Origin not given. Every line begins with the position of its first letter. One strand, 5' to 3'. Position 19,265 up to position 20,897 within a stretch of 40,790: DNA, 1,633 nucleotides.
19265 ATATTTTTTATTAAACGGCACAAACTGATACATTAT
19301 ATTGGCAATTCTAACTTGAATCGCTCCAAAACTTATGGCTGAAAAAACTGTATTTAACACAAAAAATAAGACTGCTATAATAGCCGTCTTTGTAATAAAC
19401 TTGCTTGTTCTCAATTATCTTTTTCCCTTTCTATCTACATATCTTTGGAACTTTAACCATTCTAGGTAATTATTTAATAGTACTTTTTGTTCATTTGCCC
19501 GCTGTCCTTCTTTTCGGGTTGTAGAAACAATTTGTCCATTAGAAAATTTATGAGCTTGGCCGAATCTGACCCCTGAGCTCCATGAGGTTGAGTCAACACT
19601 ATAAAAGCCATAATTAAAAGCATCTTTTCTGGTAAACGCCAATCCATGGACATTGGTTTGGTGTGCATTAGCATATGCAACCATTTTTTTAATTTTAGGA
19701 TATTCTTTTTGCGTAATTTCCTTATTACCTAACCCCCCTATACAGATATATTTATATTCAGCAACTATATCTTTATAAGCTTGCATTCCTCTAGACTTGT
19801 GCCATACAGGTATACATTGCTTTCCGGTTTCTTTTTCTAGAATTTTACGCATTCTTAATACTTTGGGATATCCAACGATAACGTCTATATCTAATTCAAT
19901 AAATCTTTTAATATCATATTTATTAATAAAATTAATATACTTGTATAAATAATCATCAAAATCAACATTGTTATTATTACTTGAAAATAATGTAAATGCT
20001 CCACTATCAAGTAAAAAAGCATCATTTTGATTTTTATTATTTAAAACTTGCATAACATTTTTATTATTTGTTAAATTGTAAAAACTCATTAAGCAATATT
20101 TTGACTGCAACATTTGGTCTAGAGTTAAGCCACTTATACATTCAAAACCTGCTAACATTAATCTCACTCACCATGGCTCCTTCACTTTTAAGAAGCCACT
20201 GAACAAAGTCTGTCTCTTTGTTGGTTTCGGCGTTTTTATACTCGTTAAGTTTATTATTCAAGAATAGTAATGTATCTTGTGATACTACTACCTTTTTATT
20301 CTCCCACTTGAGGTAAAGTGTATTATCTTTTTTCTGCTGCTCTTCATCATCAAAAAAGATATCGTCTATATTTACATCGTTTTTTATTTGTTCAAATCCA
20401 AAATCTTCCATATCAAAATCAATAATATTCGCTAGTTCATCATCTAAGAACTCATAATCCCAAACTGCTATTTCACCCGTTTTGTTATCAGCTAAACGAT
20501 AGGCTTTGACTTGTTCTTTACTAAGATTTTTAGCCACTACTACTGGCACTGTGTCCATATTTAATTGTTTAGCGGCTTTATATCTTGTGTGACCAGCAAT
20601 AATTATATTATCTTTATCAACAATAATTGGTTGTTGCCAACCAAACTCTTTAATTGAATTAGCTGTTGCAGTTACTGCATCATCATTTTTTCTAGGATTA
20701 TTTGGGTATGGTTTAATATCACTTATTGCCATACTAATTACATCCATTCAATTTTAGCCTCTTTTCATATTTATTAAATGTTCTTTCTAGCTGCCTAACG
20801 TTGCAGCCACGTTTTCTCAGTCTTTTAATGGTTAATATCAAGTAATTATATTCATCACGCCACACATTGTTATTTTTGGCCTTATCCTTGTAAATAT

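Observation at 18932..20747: ParB-like + DpdA-like transglycosylase + QueT transporter cassette: salvage-dependent 7-deazaguanine modification of phage DNA?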

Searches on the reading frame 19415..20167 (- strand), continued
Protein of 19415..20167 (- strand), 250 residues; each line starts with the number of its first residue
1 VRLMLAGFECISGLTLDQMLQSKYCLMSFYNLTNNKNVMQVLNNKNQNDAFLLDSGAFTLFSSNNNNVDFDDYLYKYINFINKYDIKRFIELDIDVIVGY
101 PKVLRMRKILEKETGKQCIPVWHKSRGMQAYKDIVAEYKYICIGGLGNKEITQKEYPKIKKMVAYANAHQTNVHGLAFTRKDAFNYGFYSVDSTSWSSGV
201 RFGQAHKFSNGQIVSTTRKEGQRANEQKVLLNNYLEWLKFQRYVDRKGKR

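Call 61: get_annotated_region(hit=H4, flank=3500)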
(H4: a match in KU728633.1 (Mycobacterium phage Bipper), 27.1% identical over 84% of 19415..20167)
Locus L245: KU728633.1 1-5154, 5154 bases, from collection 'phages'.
description: Mycobacterium phage Bipper, complete genome.
organism: Mycobacterium phage Bipper (NCBI taxid 1805457)
taxonomy: Viruses; Duplodnaviria; Heunggongvirae; Uroviricota; Caudoviricetes; Bippervirus; Bippervirus bipper
host: Mycobacterium smegmatis mc2 155; source: soil; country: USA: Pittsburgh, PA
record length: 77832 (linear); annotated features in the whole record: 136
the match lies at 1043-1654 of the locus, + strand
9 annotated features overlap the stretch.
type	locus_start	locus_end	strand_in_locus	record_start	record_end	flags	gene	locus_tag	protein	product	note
CDS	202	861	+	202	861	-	1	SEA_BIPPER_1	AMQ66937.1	DNA binding protein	-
CDS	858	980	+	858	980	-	2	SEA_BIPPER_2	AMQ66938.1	hypothetical protein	-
CDS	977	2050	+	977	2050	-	3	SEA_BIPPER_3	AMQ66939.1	queuine tRNA-ribosyltransferase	Queuine tRNA-ribosyltransferase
CDS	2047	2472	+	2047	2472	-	4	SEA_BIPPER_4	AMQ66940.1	hypothetical protein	-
CDS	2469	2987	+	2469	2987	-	5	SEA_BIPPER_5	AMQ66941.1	QueD-like queosine biosynthesis protein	queosine biosynthesis protein, QueD-like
CDS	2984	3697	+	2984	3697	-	6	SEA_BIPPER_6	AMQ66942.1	QueE-like queosine biosynthesis protein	queosine biosynthesis protein, QueE-like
CDS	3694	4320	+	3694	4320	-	7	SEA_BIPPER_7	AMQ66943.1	GTP cyclohydrolase I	-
CDS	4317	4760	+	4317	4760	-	8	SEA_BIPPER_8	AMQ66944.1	RNaseE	-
CDS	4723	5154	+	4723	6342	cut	9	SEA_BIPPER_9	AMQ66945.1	terminase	Terminase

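Call 62: get_annotated_region(hit=H7, flank=4000)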
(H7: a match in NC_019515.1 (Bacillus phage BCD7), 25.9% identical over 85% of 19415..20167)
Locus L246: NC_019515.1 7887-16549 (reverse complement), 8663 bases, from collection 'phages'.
description: Bacillus phage BCD7, complete genome.
organism: Bacillus phage BCD7 (NCBI taxid 1136534)
taxonomy: Viruses; Duplodnaviria; Heunggongvirae; Uroviricota; Caudoviricetes; Becedseptimavirus; Becedseptimavirus BCD7
host: Bacillus cereus; source: -; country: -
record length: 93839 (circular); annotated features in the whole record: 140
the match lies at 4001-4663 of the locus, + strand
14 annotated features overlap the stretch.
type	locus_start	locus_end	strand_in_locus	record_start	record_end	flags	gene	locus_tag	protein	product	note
CDS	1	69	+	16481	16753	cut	-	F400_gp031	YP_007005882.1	sporulation protein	-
CDS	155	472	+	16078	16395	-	-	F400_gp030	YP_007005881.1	hypothetical protein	-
CDS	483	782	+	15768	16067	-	-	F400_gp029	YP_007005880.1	hypothetical protein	-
CDS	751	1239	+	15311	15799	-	-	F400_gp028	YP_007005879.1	QueD-like 6-pyruvoyl-tetrahydropterin synthase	-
CDS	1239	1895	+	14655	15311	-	-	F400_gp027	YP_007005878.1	QueE-like radical SAM domain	-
CDS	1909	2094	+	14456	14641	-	-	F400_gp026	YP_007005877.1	hypothetical protein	-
CDS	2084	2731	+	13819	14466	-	-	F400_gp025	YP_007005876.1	QueC-like queuosine biosynthesis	-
CDS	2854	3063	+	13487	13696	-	-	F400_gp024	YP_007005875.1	hypothetical protein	-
CDS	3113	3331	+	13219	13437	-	-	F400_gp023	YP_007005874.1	hypothetical protein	-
CDS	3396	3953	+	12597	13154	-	-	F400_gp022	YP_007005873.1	GTP cyclohydrolase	-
CDS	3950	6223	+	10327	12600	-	-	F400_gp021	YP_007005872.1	queuine tRNA-ribosyltransferase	-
CDS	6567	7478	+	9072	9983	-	-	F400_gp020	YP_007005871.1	hypothetical protein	-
CDS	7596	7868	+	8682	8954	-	-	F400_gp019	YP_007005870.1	hypothetical protein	-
CDS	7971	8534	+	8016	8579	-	-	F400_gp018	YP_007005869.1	deoxyuridine 5'-triphosphate nucleotidohydrolase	-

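Call 65: find_encoding_contigs(protein=P0002, flank=10000, max_places=2)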
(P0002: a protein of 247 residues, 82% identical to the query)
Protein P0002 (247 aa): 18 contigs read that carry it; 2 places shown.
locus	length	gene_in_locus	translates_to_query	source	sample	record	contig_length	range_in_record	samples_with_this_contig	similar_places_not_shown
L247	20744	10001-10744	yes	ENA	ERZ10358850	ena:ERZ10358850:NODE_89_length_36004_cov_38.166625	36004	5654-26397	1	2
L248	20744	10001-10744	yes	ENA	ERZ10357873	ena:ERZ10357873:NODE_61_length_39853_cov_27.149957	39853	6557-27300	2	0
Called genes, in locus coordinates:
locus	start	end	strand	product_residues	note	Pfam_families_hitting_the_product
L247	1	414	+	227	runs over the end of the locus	PF16784:HNHc_6, PF06147:DUF968 (weak)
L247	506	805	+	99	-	PF05866:RusA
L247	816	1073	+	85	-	-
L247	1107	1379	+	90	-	-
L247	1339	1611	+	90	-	-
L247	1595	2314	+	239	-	-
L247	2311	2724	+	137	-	PF08861:DUF1828 (faint)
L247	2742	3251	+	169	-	-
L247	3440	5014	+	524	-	PF12161:HsdM_N, PF02384:N6_Mtase, PF07669:Eco57I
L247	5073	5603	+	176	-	PF09643:YopX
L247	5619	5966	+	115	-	PF09643:YopX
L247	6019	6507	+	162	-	-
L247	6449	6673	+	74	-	-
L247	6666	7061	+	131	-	-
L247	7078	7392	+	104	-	-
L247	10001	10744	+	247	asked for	-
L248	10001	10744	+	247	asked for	-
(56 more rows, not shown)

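Call 66: find_encoding_contigs(protein=P0008, flank=6000, max_places=2)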
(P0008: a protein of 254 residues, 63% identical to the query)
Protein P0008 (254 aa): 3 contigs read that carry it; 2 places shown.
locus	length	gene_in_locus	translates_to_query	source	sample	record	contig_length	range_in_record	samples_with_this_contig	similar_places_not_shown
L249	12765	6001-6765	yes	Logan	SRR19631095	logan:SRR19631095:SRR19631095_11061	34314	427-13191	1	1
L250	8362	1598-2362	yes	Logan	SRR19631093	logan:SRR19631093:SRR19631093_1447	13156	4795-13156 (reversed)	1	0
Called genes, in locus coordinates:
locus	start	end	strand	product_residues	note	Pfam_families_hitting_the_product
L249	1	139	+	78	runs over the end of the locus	-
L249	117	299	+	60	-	-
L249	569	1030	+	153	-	PF08241:Methyltransf_11 (faint), PF13649:Methyltransf_25 (faint)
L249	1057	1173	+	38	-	-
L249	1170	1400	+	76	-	-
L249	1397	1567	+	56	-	-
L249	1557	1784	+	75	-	-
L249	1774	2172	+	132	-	-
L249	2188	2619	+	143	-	PF00692:dUTPase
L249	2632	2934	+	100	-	PF11753:DUF3310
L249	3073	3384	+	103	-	-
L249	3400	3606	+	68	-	-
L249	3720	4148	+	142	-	PF05263:DUF722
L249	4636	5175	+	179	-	-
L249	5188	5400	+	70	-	-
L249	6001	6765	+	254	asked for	-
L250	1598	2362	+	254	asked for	-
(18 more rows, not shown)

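Call 74: search_protein_families(library=pfam, proteins=[L246:3950-6223:+, L245:202-861:+, L244:3519-4004:+, L244:4805-5239:+, L244:5226-5828:+, L245:977-2050:+, L245:2047-2472:+], max_evalue=0.01)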
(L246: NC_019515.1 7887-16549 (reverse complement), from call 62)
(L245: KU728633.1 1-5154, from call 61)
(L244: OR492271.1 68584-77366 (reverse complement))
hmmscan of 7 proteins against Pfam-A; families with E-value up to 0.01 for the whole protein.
L246:3950-6223:+ (757 aa): 0 families

L245:202-861:+ (219 aa): 1 family
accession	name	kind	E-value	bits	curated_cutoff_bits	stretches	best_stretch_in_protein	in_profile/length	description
PF02195.25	ParB_N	-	0.00012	22.4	26.3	1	38-103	26-89/95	ParB N-terminal domain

L244:3519-4004:+ (161 aa): 1 family
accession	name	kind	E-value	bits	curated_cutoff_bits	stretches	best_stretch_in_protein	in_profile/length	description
PF02195.25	ParB_N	-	0.0012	19.3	26.3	1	19-73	20-78/95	ParB N-terminal domain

L244:4805-5239:+ (144 aa): 2 families
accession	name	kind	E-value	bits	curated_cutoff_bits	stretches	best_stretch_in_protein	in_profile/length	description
PF21818.3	DUF6884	-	6.3e-41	140.1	30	1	4-133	1-135/135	Family of unknown function (DUF6884)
PF03883.20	H2O2_YaaD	-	3.4e-05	23.9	29.6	1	37-107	99-170/236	Peroxide stress protein YaaA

L244:5226-5828:+ (200 aa): 1 family
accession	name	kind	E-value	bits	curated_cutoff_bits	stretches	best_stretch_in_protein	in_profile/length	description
PF02592.20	Vut_1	-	3e-47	161.2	27.2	1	37-195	1-151/152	Putative vitamin uptake transporter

L245:977-2050:+ (357 aa): 0 families

L245:2047-2472:+ (141 aa): 0 families

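Call 86: fold_search(model_id=the predicted structure, library=viral)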
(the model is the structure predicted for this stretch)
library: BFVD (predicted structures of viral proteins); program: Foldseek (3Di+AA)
matches with E <= 10: 552; with E <= 0.001: 35
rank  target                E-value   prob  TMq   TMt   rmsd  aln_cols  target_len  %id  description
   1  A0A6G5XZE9            1.7e-18  1.00  0.81  0.47   3.0       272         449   26  (no name in the UniProt tables at hand)
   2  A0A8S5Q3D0            1.0e-16  1.00  0.72  0.87   1.9       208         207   34  Queuine tRNA-ribosyltransferase catalytic subunit 1, Queuine, tRNA, RNA, TRANSFERASE [Siphoviridae sp. ctKHH22]
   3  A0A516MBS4            3.7e-15  1.00  0.83  0.72   4.1       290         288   21  (no name in the UniProt tables at hand)
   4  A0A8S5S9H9            1.1e-14  1.00  0.77  0.63   3.7       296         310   22  Uncharacterized protein [Myoviridae sp. ctByu2]
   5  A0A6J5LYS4            9.2e-13  1.00  0.76  0.65   4.4       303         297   20  Uncharacterized protein [uncultured Caudovirales phage]
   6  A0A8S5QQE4            9.8e-13  1.00  0.76  0.29   5.4       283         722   19  Uncharacterized protein [Myoviridae sp. ctgXL3]
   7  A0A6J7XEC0            3.4e-12  1.00  0.71  0.36   5.6       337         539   17  Uncharacterized protein [uncultured Caudovirales phage]
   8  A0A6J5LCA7            7.6e-11  1.00  0.65  0.61   5.3       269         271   22  Uncharacterized protein [uncultured Caudovirales phage]
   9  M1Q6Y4                1.1e-10  1.00  0.66  0.68   5.2       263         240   18  (no name in the UniProt tables at hand)
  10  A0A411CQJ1            3.5e-10  1.00  0.65  0.56   5.4       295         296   22  Queuine tRNA-ribosyltransferase [Arthrobacter phage Sonali]
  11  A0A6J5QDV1            4.2e-10  1.00  0.73  0.59   4.6       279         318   17  Uncharacterized protein [uncultured Caudovirales phage]
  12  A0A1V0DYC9            1.4e-09  1.00  0.61  0.38   7.4       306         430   18  Queuosine tRNA-ribosyltransferase [Dinoroseobacter phage vB_DshS-R5C]
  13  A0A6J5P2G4            1.4e-09  1.00  0.65  0.54   6.0       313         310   18  Uncharacterized protein [uncultured Caudovirales phage]
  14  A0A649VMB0            2.4e-09  1.00  0.66  0.60   5.2       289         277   19  Queuine tRNA-ribosyltransferase [Arthrobacter phage Mufasa8]
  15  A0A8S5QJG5            2.6e-09  1.00  0.61  0.60   5.0       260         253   19  Uncharacterized protein [Siphoviridae sp. ctiOl67]
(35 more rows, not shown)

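Call 87: search_protein_representatives(alignment_id=A1)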
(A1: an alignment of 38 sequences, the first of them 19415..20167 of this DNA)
Query: 38 sequences, 249 profile positions. Proteins with E-value up to 0.001 (for the whole library): 6430; up to 1e-10: 3166; up to 1e-30: 544. The best 150 are listed.
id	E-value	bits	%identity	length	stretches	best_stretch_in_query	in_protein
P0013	3.0e-106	370.8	-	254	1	1-248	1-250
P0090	6.7e-105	366.4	-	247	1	1-248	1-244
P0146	2.9e-90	318.4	-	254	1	1-247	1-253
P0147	1.9e-87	309.2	-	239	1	1-247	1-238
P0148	3.6e-87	308.3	-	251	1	1-248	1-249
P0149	8.5e-87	307.1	-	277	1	1-248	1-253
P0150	3.5e-84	298.5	-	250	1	1-247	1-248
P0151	3.8e-84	298.4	-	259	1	1-247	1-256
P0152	2.9e-83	295.5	-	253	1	1-247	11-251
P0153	4.8e-83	294.8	-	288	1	2-246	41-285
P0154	1.8e-82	292.9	-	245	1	13-247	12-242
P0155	9.3e-82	290.6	-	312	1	1-247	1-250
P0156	4.1e-81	288.5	-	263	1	1-245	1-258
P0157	4.5e-81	288.3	-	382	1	1-247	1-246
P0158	6.1e-81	287.9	-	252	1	1-247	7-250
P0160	7.6e-81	287.6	-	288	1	25-247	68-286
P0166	3.6e-79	282.1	-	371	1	2-246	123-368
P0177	4.5e-76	271.9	-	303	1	22-247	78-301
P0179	5.5e-76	271.6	-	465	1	1-247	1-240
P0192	2.7e-73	262.8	-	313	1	20-247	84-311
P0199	3.2e-72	259.3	-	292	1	20-247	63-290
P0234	1.3e-68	247.5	-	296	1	24-247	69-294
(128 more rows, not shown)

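Call 88: search_protein_families(library=pfam, proteins=[P0166, P0192, P0177, P0160, P0157, P0179, P0155, P0153, P0199, P0234], max_evalue=0.01)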
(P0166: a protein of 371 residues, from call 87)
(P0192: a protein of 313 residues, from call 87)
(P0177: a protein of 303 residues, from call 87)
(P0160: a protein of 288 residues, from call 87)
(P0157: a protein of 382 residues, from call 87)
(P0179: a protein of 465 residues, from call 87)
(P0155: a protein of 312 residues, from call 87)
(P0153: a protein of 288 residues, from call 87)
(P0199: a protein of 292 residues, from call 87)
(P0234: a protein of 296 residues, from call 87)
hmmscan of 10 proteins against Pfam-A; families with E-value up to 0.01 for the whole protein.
P0166 (371 aa): 0 families

P0192 (313 aa): 0 families

P0177 (303 aa): 0 families

P0160 (288 aa): 0 families

P0157 (382 aa): 0 families

P0179 (465 aa): 1 family
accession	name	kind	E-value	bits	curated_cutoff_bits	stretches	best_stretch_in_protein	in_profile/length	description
PF02592.20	Vut_1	-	5.7e-24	85.6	27.2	1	341-451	51-151/152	Putative vitamin uptake transporter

P0155 (312 aa): 0 families

P0153 (288 aa): 0 families

P0199 (292 aa): 0 families

P0234 (296 aa): 0 families

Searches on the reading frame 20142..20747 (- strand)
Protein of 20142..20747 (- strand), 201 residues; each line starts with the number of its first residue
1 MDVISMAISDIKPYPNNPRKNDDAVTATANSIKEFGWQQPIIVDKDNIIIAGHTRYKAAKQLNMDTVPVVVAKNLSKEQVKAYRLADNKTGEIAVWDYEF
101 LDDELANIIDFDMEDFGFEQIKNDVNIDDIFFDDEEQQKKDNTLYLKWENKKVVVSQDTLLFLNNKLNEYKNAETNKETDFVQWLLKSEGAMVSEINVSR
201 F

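Call 3: search_protein_families(library=pfam, proteins=[window:20142-20747:-], max_evalue=0.1)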
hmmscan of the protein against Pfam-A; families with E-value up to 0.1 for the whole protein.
window:20142-20747:- (201 aa): 1 family
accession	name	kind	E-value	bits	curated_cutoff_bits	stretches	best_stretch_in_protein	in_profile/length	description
PF02195.25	ParB_N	-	3e-12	46.8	26.3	1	4-88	4-93/95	ParB N-terminal domain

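Call 4: search_protein_families(library=ncbifam, proteins=[window:20142-20747:-], max_evalue=0.1)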
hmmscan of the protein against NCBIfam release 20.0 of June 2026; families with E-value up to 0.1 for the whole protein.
window:20142-20747:- (201 aa): 4 families
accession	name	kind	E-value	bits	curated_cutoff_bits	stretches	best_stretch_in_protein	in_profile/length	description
TIGR00180.1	parB_part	domain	3.8e-14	52.9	58.45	1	4-90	6-99/186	ParB/RepB/Spo0J family partition protein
TIGR04285.1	nucleoid_noc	exception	1e-12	48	315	1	3-79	2-82/255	nucleoid occlusion protein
TIGR03734.1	PRTRC_parB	hypoth_equivalog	2.4e-05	23.1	278.6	1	16-90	6-89/555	PRTRC system ParB family protein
NF011442.0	PRK14869.1-4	equivalog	0.089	11.2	400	0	104-157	404-454/543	putative manganese-dependent inorganic diphosphatase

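Call 5: search_protein_families(library=phrogs, proteins=[window:20142-20747:-], max_evalue=0.01)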
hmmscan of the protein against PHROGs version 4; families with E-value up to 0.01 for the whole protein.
window:20142-20747:- (201 aa): 25 families
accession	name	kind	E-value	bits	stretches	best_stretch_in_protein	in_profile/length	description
phrog_620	-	DNA, RNA and nucleotide metabolism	5.2e-55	187.9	1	1-182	7-196/217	ParB-like partition protein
phrog_498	-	other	7.9e-42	144.6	1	1-142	33-180/633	DNA methyltransferase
phrog_8071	-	DNA, RNA and nucleotide metabolism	2.1e-36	127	1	2-140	6-143/389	ParB-like partition protein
phrog_940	-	DNA, RNA and nucleotide metabolism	1.5e-34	120.8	1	5-156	8-160/388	nuclease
phrog_930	-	DNA, RNA and nucleotide metabolism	7.7e-32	111.9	1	5-130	9-136/223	ParB-like partition protein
phrog_15396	-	DNA, RNA and nucleotide metabolism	7.5e-29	102.3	1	6-136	7-136/258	ParB-like partition nuclease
phrog_18056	-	DNA, RNA and nucleotide metabolism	8.7e-29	101.6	1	1-92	1-92/387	ParB-like partition nuclease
phrog_4715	-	DNA, RNA and nucleotide metabolism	1.3e-22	80.9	1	2-92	146-241/630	ParB-like partition protein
phrog_723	-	DNA, RNA and nucleotide metabolism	1.6e-18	68.4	1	2-146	12-161/223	ParB-like partition protein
phrog_9353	-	unknown function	4e-18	67.2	1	7-177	15-180/245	-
phrog_6218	-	DNA, RNA and nucleotide metabolism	4.2e-14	53.5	1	3-79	5-86/506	ParB-like partition protein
phrog_3264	-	DNA, RNA and nucleotide metabolism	2.2e-12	48.3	1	5-91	51-141/337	ParB-like partition protein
phrog_5475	-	unknown function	5.7e-11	42.9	1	4-72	4-72/458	-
phrog_12047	-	DNA, RNA and nucleotide metabolism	2.6e-10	41.3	1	10-82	7-79/301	ParB-like partition nuclease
phrog_1033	-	DNA, RNA and nucleotide metabolism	2.2e-07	32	1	17-89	48-132/334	ParB-like partition protein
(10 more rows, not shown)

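Call 20: search_solved_structures(query=window:20142-20747:-, max_evalue=0.01)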
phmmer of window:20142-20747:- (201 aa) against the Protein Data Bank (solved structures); distinct sequences matched with E-value up to 0.01: 4.
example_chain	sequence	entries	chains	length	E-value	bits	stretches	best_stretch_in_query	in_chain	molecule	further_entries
6sdk_A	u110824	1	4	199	3.7e-09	40.2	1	5-92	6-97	Stage 0 sporulation protein J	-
4umk_A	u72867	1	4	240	3.3e-07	33.8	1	3-88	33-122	PROBABLE CHROMOSOME-PARTITIONING PROTEIN PARB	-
1vz0_A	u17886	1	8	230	1.9e-06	31.3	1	3-88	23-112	Chromosome-partitioning protein Spo0J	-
6t1f_A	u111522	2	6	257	0.009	19.3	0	12-72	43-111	Chromosome-partitioning protein ParB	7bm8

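Call 52: find_related_loci(query=window:20142-20747:-, collection=viral_contigs, flank=5000)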
Query window:20142-20747:- (201 aa) in viral_contigs; peptide patterns used: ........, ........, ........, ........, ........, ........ (x = any residue, [..] = any of these).
286 stretches matched a pattern; 286 encode a relative of the query (tblastn E <= 1e-3); the best 80 are kept; 80 distinct loci.
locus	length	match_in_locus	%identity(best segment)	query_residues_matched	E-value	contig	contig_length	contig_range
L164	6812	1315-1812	61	1-171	1e-58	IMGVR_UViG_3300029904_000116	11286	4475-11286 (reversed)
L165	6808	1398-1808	69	1-135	1e-56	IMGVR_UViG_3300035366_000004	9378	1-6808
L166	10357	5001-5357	72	1-119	7e-56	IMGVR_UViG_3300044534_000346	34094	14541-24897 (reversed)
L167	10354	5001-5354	72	1-118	2e-55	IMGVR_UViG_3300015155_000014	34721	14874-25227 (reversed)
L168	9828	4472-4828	71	1-119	3e-55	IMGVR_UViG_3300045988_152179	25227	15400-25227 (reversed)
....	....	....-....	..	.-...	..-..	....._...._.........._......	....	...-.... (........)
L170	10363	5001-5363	68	1-121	1e-53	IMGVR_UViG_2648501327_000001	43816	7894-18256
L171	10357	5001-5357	66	1-119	8e-51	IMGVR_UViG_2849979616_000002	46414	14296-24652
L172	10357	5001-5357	69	1-119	8e-51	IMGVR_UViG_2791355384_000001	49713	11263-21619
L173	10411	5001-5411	61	1-138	6e-51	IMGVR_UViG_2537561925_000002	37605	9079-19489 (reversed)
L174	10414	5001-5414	60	1-142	9e-51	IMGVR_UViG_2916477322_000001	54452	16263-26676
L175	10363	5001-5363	63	1-121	2e-50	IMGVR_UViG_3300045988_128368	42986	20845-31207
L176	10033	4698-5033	72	8-119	4e-50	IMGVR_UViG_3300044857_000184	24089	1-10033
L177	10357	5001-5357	67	1-119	4e-50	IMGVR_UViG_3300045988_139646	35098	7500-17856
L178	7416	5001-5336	72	8-119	4e-50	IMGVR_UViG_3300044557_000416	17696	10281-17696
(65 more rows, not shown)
